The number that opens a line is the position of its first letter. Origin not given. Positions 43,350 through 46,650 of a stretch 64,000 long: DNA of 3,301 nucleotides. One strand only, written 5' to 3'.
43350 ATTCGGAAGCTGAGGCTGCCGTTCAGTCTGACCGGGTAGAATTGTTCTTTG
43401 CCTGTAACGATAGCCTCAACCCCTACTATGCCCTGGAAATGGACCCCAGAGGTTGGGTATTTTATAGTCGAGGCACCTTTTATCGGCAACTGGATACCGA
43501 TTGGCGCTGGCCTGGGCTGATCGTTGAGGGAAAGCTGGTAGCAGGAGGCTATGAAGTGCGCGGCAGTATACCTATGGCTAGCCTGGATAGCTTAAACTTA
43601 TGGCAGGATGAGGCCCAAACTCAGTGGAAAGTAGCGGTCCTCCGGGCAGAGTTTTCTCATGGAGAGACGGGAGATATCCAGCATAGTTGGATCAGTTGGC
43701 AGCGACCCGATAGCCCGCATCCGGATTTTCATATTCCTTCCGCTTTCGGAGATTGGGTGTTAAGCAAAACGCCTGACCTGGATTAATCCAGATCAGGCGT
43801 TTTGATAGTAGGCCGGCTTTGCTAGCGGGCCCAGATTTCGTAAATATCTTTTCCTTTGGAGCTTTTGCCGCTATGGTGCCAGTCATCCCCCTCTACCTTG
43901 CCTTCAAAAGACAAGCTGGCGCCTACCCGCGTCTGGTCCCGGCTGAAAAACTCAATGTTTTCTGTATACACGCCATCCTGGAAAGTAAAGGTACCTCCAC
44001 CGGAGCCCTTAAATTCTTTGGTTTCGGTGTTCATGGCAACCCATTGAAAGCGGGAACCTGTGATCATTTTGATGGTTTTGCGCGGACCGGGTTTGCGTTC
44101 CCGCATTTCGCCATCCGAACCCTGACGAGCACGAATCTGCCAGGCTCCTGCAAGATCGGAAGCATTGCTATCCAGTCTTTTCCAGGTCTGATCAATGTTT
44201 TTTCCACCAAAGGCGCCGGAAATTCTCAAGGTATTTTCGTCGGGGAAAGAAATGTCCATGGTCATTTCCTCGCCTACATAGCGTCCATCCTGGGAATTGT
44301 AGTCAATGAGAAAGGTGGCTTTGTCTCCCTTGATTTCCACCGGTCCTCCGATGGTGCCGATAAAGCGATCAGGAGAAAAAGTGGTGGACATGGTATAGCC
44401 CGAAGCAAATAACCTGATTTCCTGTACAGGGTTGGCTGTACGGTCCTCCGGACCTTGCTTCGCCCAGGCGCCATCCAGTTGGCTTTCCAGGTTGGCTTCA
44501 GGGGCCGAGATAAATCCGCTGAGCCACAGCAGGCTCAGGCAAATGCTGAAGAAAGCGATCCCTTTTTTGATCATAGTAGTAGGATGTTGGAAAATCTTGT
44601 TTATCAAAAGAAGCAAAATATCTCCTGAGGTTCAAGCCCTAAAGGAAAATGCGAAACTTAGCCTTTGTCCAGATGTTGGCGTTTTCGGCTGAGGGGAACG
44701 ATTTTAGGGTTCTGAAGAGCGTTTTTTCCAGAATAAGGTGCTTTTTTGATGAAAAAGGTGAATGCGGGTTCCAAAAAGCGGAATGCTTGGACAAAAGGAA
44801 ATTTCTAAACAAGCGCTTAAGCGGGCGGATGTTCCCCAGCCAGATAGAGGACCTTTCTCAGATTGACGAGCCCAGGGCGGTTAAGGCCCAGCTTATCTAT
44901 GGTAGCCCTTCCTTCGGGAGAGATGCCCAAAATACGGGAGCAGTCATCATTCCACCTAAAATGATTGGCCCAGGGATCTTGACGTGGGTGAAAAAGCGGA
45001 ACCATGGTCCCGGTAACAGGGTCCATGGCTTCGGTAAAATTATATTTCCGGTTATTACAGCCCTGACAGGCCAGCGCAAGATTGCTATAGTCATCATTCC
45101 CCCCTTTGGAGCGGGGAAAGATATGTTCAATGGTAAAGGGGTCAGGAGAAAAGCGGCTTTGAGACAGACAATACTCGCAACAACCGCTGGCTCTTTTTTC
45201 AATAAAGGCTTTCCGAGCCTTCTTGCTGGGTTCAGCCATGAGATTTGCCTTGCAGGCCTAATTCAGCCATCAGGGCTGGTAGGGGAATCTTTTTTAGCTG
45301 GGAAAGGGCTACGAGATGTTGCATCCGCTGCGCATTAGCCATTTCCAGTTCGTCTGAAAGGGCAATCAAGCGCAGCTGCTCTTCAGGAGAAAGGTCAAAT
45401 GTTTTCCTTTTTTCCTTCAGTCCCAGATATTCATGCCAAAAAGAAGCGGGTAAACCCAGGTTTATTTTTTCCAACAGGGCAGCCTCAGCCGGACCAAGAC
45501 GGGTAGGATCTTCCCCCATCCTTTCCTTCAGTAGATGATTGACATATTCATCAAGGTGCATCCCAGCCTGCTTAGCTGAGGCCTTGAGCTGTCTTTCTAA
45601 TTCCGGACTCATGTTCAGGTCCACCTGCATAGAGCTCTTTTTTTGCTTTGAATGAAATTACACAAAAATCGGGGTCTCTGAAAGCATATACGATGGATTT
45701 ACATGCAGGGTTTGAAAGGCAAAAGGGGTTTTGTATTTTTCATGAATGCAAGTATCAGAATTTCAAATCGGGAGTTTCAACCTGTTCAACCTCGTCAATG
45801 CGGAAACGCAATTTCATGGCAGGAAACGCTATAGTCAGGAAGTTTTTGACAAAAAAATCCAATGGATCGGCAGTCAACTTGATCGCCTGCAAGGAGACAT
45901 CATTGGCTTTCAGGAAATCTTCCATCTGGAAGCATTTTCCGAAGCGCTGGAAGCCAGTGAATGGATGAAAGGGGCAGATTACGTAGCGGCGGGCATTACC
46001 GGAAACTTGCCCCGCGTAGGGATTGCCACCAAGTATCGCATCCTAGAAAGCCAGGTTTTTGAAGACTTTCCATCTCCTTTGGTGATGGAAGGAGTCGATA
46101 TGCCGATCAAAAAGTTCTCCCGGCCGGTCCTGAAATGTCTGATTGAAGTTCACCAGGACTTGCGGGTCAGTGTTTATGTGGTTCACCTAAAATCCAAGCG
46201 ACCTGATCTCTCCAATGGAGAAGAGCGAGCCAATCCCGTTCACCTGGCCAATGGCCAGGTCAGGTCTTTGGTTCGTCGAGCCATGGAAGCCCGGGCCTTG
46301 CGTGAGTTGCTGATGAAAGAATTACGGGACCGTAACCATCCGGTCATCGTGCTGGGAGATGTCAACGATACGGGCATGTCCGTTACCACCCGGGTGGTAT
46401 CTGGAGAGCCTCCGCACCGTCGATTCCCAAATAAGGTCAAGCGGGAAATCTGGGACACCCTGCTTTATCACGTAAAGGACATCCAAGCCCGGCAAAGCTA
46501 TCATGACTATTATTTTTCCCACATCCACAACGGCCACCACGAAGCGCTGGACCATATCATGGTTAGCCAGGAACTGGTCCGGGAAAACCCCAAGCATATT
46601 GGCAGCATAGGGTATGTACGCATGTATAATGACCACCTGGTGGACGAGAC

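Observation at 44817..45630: Overlapping RHH-like gene + stand-alone HNH endonuclease: candidate toxin-antitoxin or mini-defence module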

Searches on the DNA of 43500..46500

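Call 36: search_rna_families(source=window, start=43500, end=46500, threshold=evalue, max_evalue=1)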
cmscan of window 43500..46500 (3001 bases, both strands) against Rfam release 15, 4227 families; matches with E-value up to 1: 1.
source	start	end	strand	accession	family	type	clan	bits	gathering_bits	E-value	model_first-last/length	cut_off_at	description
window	43742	43811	+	RF00236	ctRNA_pGA1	Gene; antisense;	-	20.7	45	0.55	1-79/79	no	ctRNA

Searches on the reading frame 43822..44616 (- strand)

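Call 3: search_protein_families(library=pfam, proteins=[window:43822-44616:-], max_evalue=1)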
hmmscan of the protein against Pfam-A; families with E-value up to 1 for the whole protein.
window:43822-44616:- (264 aa): 1 family
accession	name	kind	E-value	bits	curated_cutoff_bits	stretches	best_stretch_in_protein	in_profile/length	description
PF14869.12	DUF4488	-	0.013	15.9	27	1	155-232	2-80/123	Domain of unknown function (DUF4488)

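Call 4: search_protein_families(library=ncbifam, proteins=[window:43822-44616:-], max_evalue=1)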
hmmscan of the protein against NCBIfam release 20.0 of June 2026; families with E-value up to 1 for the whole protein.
window:43822-44616:- (264 aa): 0 families
